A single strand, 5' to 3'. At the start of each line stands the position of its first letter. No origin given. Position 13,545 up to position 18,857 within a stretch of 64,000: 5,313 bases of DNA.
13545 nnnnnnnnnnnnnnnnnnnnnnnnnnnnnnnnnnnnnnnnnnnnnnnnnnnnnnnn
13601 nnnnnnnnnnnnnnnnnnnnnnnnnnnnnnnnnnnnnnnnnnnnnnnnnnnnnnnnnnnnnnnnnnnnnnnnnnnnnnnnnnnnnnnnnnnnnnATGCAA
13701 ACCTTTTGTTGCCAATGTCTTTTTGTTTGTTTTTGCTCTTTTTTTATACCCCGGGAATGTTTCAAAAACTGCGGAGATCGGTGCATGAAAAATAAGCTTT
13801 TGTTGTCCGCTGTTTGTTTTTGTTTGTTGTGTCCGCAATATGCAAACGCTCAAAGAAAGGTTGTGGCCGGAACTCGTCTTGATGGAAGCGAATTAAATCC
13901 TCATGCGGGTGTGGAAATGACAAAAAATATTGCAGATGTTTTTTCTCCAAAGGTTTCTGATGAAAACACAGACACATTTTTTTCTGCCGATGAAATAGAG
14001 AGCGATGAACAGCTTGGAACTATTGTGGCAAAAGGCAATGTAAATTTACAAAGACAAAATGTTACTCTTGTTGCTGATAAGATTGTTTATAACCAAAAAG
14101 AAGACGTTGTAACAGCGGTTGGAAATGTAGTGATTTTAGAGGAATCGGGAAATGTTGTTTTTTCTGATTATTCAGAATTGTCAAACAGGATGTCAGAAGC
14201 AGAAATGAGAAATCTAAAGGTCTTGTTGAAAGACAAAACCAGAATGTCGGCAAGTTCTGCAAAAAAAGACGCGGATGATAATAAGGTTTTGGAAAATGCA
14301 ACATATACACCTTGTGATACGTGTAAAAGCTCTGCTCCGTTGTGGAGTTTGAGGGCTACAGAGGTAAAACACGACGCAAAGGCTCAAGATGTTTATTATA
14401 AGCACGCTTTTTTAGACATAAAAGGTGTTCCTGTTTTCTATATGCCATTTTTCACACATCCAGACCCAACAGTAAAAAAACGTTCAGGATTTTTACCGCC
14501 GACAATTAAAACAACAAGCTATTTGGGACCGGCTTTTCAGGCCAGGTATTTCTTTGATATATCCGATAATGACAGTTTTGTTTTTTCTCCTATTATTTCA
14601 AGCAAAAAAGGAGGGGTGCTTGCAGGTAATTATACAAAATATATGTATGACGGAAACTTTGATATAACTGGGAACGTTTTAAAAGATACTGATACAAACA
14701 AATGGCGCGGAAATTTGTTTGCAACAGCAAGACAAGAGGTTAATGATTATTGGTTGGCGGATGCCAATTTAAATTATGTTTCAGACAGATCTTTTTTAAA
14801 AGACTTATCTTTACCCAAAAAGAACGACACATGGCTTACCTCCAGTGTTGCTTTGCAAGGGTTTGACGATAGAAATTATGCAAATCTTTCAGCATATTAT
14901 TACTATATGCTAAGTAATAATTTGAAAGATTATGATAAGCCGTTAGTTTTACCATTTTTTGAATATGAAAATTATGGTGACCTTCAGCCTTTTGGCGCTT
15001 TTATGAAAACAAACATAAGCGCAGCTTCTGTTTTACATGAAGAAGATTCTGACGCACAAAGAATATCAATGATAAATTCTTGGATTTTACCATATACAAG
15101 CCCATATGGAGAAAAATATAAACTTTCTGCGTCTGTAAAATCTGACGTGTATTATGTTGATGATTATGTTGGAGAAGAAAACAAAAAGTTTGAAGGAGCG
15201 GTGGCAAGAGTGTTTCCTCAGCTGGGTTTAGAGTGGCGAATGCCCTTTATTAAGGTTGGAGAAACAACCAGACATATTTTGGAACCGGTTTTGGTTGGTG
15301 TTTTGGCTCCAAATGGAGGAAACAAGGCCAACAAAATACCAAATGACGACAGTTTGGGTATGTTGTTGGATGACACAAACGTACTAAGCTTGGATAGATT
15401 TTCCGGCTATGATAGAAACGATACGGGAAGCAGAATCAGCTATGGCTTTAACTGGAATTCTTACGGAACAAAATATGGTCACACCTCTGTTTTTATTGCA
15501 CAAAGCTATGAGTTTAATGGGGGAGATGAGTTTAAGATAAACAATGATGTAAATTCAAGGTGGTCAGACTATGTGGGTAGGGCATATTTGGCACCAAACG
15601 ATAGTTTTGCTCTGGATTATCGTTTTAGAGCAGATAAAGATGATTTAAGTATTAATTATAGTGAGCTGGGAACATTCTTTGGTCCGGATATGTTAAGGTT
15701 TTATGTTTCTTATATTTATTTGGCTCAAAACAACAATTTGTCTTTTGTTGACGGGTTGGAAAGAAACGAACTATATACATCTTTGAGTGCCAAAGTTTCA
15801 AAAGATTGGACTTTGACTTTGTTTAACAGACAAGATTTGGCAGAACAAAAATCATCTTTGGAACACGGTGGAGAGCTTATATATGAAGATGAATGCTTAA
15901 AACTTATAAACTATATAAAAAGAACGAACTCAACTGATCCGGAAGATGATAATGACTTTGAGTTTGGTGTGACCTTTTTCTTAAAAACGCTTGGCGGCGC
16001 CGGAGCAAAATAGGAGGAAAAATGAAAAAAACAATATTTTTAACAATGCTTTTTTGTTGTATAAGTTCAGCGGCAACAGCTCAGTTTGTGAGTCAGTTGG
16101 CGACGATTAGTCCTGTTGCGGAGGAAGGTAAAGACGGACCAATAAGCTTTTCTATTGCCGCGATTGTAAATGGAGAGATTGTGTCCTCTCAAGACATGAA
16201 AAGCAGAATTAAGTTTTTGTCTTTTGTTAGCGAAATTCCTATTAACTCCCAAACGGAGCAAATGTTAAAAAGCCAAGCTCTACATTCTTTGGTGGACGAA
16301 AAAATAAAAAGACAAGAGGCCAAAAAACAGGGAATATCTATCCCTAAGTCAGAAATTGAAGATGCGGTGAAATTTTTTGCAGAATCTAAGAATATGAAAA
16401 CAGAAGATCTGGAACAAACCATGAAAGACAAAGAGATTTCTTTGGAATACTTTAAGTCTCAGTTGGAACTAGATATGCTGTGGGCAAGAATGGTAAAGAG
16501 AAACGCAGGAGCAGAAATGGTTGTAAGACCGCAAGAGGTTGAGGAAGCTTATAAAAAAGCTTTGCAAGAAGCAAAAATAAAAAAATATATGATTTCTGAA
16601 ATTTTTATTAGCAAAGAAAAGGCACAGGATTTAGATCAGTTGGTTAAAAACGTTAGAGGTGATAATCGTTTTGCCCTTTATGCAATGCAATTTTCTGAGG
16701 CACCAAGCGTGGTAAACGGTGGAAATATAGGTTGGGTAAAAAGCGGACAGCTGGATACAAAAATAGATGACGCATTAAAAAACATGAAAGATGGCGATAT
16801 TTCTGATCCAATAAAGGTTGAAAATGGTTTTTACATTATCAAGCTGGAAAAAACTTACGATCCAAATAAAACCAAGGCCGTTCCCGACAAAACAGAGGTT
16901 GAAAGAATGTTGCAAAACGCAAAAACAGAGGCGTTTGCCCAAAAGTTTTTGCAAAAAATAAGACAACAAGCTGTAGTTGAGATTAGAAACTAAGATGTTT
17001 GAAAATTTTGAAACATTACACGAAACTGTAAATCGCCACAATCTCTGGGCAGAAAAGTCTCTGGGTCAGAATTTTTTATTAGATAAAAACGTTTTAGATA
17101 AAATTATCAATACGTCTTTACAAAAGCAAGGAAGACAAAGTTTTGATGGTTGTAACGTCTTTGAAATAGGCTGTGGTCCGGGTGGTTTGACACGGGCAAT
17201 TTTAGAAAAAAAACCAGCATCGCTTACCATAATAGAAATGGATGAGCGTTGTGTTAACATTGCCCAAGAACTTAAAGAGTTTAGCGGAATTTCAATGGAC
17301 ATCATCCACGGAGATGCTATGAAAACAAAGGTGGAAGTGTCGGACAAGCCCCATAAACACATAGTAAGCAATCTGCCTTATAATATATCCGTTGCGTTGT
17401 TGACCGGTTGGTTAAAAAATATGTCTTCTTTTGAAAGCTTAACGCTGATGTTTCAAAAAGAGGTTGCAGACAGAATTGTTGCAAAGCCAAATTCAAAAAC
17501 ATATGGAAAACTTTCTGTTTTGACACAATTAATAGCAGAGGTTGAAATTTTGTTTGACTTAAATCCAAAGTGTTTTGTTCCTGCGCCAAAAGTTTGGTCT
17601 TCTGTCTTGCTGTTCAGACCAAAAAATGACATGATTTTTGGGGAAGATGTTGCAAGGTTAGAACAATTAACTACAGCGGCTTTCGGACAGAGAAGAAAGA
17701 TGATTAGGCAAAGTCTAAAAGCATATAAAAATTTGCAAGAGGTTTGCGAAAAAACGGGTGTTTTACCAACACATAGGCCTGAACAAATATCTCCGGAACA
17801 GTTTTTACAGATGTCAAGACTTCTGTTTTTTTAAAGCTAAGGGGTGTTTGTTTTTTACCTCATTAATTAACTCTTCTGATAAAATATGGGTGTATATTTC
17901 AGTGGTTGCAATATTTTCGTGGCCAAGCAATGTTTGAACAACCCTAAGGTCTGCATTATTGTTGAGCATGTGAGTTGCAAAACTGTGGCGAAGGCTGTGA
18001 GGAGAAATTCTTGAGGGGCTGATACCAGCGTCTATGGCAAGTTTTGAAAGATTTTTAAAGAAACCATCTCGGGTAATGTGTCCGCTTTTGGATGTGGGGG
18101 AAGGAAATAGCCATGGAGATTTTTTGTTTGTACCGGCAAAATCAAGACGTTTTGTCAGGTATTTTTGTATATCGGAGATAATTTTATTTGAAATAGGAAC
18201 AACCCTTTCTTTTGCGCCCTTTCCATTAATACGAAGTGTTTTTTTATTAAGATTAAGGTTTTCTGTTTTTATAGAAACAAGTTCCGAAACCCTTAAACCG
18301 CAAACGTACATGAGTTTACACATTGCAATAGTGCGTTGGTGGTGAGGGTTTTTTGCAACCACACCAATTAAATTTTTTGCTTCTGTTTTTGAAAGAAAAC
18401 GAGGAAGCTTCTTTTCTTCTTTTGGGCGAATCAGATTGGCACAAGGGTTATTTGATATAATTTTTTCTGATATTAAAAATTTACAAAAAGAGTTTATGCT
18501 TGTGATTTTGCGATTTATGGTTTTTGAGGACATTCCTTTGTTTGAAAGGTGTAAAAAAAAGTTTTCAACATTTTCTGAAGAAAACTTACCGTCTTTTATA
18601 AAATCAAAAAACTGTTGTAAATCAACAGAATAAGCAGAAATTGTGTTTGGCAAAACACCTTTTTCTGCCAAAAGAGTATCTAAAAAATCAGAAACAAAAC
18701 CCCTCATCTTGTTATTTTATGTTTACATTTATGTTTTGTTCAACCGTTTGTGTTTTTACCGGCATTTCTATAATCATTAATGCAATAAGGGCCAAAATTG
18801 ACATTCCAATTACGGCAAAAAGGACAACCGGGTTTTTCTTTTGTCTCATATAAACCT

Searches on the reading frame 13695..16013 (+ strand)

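Call 36: search_protein_families(library=ncbifam, proteins=[window:13695-16013:+], max_evalue=0.00001)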
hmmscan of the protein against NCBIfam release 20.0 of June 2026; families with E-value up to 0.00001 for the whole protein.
window:13695-16013:+ (772 aa): 2 families
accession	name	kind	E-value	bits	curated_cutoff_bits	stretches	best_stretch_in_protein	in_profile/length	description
NF002997.0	PRK03761.1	equivalog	2.6e-30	105.2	683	1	93-639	50-617/783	LPS assembly protein LptD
NF003358.0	PRK04423.1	equivalog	1.3e-26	93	944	1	100-398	61-361/799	LPS-assembly protein LptD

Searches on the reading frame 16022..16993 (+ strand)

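Call 36: search_protein_families(library=ncbifam, proteins=[window:16022-16993:+], max_evalue=0.00001)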
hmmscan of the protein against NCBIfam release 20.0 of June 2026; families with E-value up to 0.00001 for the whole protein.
window:16022-16993:+ (323 aa): 7 families
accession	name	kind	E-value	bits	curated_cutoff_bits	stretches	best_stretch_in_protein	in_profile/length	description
NF008038.0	PRK10770.1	equivalog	1.7e-26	93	394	2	196-321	299-425/431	peptidylprolyl isomerase SurA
NF000809.0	PRK00059.1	equivalog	7.7e-18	65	303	1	80-321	83-330/336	peptidylprolyl isomerase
TIGR02933.1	nifM_nitrog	equivalog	4.4e-15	56.3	168.2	1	86-311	22-253/256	nitrogen fixation protein NifM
NF002827.0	PRK03002.1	equivalog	2.9e-10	39.6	343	1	173-321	116-268/285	peptidylprolyl isomerase PrsA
NF008054.0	PRK10788.1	equivalog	3.4e-10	39.3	493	1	202-313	282-393/626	peptidylprolyl isomerase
NF002846.0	PRK03095.1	equivalog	2.1e-08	34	361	1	123-317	64-261/287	peptidylprolyl isomerase PrsA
NF002824.0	PRK02998.1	subfamily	4.1e-07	29.6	360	1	112-320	71-267/283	peptidylprolyl isomerase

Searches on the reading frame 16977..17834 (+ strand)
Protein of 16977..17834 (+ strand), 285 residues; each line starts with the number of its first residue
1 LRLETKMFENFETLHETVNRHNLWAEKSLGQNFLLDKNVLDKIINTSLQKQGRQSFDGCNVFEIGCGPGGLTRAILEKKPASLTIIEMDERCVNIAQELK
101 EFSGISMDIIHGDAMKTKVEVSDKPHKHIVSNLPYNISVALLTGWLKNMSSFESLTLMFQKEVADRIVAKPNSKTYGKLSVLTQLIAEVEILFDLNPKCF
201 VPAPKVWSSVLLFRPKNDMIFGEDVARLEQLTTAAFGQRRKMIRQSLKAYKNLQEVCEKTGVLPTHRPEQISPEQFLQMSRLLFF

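Call 36: search_protein_families(library=ncbifam, proteins=[window:16977-17834:+], max_evalue=0.00001)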
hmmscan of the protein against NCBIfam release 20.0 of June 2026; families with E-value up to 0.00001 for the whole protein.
window:16977-17834:+ (285 aa): 18 families
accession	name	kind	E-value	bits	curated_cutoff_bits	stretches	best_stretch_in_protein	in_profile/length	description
TIGR00755.1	ksgA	equivalog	1.9e-73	247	171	1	25-282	3-255/256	16S rRNA (adenine(1518)-N(6)/adenine(1519)-N(6))-dimethyltransferase RsmA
NF000499.2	Erm23S_rRNA_broad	equivalog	7.8e-36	123.7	212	1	29-279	1-240/244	23S ribosomal RNA methyltransferase Erm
NF011486.0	PRK14896.1-1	equivalog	5.5e-35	120.8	450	1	23-261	20-247/284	16S ribosomal RNA methyltransferase A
NF000337.1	erm_SHROVE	exception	3.5e-16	59.3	320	1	27-248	4-212/248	ErmE/ErmH/ErmO/ErmR family 23S rRNA (adenine(2058)-N(6))-methyltransferase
NF011489.0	PRK14896.1-5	equivalog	1e-15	57.9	236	1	29-217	3-159/217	16S ribosomal RNA methyltransferase A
NF042988.1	Erm46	exception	2.9e-12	46.5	503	1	27-169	9-136/255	23S rRNA (adenine(2058)-N(6))-methyltransferase Erm(46)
NF012220.1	erm_B_23S_MT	exception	1.1e-11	44.7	525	1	30-210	8-172/245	23S rRNA (adenine(2058)-N(6))-methyltransferase Erm(B)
NF012222.1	erm_A_23S_MT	exception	3.2e-11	43.2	475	1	30-231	9-194/243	23S rRNA (adenine(2058)-N(6))-methyltransferase Erm(A)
NF045543.1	erm_G_23S_MT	exception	6.5e-11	42.5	515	1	30-223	9-187/244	23S rRNA (adenine(2058)-N(6))-methyltransferase Erm(G)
NF012218.0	erm_38_23S_MT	exception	1.5e-10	40.6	800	1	27-276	9-251/386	23S rRNA (adenine(2058)-N(6))-methyltransferase Erm(38)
NF012219.1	erm_C_23S_MT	exception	2.9e-10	40.1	530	1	30-226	9-189/244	23S rRNA (adenine(2058)-N(6))-methyltransferase Erm(C)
NF042938.1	Erm55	exception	3.7e-10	39.3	525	1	27-170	9-137/270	23S rRNA (adenine(2058)-N(6))-methyltransferase Erm(55)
NF000412.1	Erm43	exception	2.1e-09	37.3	500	1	31-224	10-187/243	23S rRNA (adenine(2058)-N(6))-methyltransferase Erm(43)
NF000468.1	Erm37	exception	6.4e-09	36.1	350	1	58-215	33-170/179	23S rRNA (adenine(2058)-N(6))-methyltransferase Erm(37)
NF012223.0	erm_F_23S_MT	exception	1.4e-08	34.4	575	1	30-216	12-185/266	23S rRNA (adenine(2058)-N(6))-methyltransferase Erm(F)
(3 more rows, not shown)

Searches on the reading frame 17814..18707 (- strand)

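Call 36: search_protein_families(library=ncbifam, proteins=[window:17814-18707:-], max_evalue=0.00001)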
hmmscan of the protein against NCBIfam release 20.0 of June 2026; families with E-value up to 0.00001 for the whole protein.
window:17814-18707:- (297 aa): 12 families
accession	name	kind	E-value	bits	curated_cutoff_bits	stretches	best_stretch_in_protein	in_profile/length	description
NF001399.0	PRK00283.1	subfamily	2.3e-88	296.3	279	1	4-291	8-299/300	tyrosine recombinase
TIGR02225.1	recomb_XerD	equivalog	4e-86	289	329.6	1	7-291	2-290/290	site-specific tyrosine recombinase XerD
TIGR02224.1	recomb_XerC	equivalog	1.4e-77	261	335.15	1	7-291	2-293/295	tyrosine recombinase XerC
NF040815.2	recomb_XerA_Arch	equivalog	4.3e-64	216.6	220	1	8-281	3-260/263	site-specific tyrosine recombinase/integron integrase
TIGR02249.1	integrase_gron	subfamily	1.1e-40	140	265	2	209-278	235-303/315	integron integrase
NF002331.0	PRK01287.1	subfamily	6.1e-38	130.7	371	1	58-294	94-331/365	site-specific tyrosine recombinase XerC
NF003462.0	PRK05084.1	equivalog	1.2e-35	123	267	1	122-286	193-355/360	tyrosine recombinase XerS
NF011946.0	PRK15417.1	equivalog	2.9e-22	79.3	435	2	210-277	251-317/337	integron integrase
NF007370.0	PRK09870.1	subfamily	3.9e-20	72.3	221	1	96-274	4-178/200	tyrosine-type DNA invertase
NF002685.0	PRK02436.1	equivalog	4.3e-19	69.3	178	1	7-273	3-244/245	site-specific tyrosine recombinase XerD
NF007371.0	PRK09871.1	subfamily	2.8e-14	53.1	222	1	103-274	5-173/198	tyrosine-type DNA invertase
NF040693.1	recomb_GmtY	equivalog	3.5e-10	39.7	340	1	181-280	337-437/441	gamma-mobile-trio recombinase GmtY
